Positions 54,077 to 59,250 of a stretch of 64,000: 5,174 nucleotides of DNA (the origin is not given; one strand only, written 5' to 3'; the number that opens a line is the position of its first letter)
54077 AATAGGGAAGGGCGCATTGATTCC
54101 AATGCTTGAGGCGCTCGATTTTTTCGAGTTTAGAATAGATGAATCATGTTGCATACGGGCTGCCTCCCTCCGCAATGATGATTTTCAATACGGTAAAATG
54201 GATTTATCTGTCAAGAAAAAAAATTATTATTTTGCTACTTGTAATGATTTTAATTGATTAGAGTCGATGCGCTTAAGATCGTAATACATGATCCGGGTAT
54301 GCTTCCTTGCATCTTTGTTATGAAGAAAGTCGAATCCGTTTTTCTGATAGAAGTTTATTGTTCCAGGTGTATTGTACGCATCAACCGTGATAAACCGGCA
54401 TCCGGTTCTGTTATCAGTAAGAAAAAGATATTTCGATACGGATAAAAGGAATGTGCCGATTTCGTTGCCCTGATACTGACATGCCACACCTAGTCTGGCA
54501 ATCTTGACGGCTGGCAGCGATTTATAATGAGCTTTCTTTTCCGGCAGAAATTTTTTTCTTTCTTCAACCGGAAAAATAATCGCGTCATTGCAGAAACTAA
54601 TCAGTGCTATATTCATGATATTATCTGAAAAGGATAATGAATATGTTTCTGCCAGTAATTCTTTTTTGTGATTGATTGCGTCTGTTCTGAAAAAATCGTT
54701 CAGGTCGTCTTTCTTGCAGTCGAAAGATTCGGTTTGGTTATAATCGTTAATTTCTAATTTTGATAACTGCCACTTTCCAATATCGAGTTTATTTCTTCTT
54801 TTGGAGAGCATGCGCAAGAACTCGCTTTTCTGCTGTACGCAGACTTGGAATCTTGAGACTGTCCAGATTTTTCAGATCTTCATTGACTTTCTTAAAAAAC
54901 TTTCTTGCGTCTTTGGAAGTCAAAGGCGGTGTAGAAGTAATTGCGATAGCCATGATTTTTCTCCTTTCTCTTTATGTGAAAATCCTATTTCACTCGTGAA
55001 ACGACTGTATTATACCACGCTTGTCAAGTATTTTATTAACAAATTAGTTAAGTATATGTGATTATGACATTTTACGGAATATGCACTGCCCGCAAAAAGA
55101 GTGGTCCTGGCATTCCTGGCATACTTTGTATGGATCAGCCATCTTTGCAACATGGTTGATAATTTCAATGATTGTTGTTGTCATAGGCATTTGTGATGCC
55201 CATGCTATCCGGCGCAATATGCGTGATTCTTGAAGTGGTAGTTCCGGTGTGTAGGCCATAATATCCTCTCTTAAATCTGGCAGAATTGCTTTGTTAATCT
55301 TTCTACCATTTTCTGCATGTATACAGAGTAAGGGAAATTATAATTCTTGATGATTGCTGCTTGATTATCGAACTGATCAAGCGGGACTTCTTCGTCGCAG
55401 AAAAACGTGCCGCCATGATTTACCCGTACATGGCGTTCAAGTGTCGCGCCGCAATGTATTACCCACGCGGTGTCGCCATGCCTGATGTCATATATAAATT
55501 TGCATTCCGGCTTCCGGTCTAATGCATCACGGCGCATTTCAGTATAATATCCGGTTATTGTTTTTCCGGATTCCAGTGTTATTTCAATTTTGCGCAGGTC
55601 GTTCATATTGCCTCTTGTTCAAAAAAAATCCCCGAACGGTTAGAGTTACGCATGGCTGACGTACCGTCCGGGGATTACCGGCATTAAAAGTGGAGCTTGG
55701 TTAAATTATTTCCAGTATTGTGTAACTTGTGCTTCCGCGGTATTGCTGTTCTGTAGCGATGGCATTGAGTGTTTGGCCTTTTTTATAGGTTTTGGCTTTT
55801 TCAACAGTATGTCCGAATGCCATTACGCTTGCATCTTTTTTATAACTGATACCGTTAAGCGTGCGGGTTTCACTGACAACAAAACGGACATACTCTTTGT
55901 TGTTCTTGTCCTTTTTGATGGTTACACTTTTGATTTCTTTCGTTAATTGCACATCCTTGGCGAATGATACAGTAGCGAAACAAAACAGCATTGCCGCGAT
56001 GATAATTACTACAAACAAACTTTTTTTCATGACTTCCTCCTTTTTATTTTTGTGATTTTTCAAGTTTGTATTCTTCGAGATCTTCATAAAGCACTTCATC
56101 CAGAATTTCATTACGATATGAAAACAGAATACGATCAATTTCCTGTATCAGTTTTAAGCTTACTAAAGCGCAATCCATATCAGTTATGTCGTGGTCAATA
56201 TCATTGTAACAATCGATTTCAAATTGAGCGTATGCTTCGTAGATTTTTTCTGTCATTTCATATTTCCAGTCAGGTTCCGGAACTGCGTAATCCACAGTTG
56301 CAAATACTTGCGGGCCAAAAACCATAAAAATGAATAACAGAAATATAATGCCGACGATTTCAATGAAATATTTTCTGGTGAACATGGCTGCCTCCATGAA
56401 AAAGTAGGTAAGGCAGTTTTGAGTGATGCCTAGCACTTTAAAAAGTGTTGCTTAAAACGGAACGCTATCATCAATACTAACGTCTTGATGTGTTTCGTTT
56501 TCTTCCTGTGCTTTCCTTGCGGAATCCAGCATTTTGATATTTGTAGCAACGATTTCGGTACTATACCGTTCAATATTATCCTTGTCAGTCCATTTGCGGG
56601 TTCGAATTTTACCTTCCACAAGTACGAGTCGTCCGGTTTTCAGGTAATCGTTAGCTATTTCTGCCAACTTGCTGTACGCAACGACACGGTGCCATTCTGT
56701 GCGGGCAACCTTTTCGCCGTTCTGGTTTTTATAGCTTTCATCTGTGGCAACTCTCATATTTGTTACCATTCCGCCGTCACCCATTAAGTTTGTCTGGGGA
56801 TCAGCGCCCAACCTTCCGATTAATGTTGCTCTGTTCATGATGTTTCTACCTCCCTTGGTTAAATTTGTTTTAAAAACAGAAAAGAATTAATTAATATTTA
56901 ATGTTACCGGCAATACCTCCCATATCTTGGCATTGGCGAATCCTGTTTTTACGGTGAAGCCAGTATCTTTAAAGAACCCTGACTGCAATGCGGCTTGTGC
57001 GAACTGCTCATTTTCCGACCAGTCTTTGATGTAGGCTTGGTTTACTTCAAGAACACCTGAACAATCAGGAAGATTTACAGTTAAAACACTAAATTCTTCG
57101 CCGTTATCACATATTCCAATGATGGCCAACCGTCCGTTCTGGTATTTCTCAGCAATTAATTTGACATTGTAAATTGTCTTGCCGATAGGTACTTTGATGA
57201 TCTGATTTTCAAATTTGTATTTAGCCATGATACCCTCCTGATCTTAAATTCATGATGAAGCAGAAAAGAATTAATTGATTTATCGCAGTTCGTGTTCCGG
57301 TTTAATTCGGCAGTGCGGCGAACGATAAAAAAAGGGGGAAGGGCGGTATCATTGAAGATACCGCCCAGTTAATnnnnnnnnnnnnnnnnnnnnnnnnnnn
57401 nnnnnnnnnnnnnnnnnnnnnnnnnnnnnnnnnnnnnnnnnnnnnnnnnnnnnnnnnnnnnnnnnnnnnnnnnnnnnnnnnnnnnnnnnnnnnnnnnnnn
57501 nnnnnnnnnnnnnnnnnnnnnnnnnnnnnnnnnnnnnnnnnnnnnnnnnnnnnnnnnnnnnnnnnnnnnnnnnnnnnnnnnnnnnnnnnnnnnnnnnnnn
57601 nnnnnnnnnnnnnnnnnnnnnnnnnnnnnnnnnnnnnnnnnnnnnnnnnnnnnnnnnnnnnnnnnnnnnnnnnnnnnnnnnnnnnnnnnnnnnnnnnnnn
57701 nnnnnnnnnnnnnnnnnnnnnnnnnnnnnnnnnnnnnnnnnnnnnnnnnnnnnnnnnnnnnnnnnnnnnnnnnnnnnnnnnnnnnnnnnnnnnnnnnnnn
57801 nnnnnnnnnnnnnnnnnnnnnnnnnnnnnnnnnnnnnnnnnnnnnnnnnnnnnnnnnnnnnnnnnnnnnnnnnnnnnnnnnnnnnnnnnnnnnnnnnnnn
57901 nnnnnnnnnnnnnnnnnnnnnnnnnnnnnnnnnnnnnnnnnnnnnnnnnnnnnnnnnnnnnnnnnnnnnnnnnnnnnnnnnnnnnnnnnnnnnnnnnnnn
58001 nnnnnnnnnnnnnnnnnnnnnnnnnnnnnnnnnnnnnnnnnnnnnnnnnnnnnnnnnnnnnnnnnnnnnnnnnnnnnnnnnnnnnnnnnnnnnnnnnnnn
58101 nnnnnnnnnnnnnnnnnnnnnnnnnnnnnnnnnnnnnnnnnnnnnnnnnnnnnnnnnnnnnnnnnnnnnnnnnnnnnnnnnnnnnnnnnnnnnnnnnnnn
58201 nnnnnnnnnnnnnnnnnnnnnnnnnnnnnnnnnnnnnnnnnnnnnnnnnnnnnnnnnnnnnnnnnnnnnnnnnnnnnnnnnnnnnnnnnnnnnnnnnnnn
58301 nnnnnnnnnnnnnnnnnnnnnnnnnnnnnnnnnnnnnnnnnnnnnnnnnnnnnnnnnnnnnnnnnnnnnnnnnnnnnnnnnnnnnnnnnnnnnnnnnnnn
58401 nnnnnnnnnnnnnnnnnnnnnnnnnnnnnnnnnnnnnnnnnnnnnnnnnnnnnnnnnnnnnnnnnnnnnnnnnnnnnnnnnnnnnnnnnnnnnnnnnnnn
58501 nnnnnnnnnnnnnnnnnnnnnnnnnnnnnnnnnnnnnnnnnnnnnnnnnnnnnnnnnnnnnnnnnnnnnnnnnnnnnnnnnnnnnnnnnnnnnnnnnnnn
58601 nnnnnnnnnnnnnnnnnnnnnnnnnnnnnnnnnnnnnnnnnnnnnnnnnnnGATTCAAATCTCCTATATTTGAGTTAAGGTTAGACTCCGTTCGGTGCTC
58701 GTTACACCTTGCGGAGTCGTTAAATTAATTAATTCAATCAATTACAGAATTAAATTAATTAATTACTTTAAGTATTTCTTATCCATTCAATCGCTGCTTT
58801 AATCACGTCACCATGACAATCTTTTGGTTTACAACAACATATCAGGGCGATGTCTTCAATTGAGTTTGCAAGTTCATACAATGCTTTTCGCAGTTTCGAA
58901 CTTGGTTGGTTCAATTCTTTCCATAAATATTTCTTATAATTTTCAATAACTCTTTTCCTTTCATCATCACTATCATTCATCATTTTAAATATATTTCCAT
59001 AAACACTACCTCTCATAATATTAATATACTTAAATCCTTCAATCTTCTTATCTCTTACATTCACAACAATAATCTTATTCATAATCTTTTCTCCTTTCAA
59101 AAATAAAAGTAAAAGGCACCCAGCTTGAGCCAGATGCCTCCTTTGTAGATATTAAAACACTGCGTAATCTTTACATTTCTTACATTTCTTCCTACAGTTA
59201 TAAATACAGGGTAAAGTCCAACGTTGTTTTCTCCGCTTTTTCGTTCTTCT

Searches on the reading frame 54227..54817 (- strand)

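Call 14: search_protein_families(library=phrogs, proteins=[window:54227-54817:-])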
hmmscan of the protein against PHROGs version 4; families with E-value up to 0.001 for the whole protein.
window:54227-54817:- (196 aa): 1 family
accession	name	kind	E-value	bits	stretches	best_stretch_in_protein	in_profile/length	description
phrog_1758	-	other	7.8e-27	95.4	1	23-185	17-182/184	acetyltransferase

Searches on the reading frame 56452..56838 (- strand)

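Call 121: search_protein_families(library=phrogs, proteins=[window:56452-56838:-], max_evalue=0.001)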
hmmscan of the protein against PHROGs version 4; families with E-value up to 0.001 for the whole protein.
window:56452-56838:- (128 aa): 2 families
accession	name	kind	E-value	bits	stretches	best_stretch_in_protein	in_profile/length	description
phrog_44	-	DNA, RNA and nucleotide metabolism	1.2e-42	147.5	1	1-127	87-227/271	single strand DNA binding protein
phrog_27667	-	DNA, RNA and nucleotide metabolism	0.00026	22.2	0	72-127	2-51/61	single strand DNA binding protein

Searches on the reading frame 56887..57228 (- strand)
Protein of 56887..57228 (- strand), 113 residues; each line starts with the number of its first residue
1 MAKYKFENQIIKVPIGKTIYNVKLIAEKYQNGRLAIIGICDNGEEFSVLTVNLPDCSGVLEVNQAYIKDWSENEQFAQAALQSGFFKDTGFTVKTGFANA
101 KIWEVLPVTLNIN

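Call 14: search_protein_families(library=phrogs, proteins=[window:56887-57228:-])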
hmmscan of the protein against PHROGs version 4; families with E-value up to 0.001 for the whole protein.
window:56887-57228:- (113 aa): 1 family
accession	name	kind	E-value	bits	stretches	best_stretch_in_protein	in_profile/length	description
phrog_37545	-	unknown function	0.00077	20.6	1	28-99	21-93/110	-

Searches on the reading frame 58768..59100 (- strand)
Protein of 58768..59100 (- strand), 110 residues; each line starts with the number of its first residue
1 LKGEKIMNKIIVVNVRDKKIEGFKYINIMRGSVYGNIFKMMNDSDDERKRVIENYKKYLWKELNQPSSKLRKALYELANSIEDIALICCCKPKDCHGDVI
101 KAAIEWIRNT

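Call 14: search_protein_families(library=phrogs, proteins=[window:58768-59100:-])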
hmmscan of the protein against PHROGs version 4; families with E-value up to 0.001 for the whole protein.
window:58768-59100:- (110 aa): 3 families
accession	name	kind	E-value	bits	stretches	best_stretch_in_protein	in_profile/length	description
phrog_464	-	unknown function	3.5e-23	83.7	1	6-108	188-289/322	unknown function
phrog_30585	-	DNA, RNA and nucleotide metabolism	1e-11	44.5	1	28-107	415-494/852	DNA repair protein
phrog_24867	-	DNA, RNA and nucleotide metabolism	2.1e-11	45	1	31-108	101-171/187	ribonucleotide reductase NrdA-like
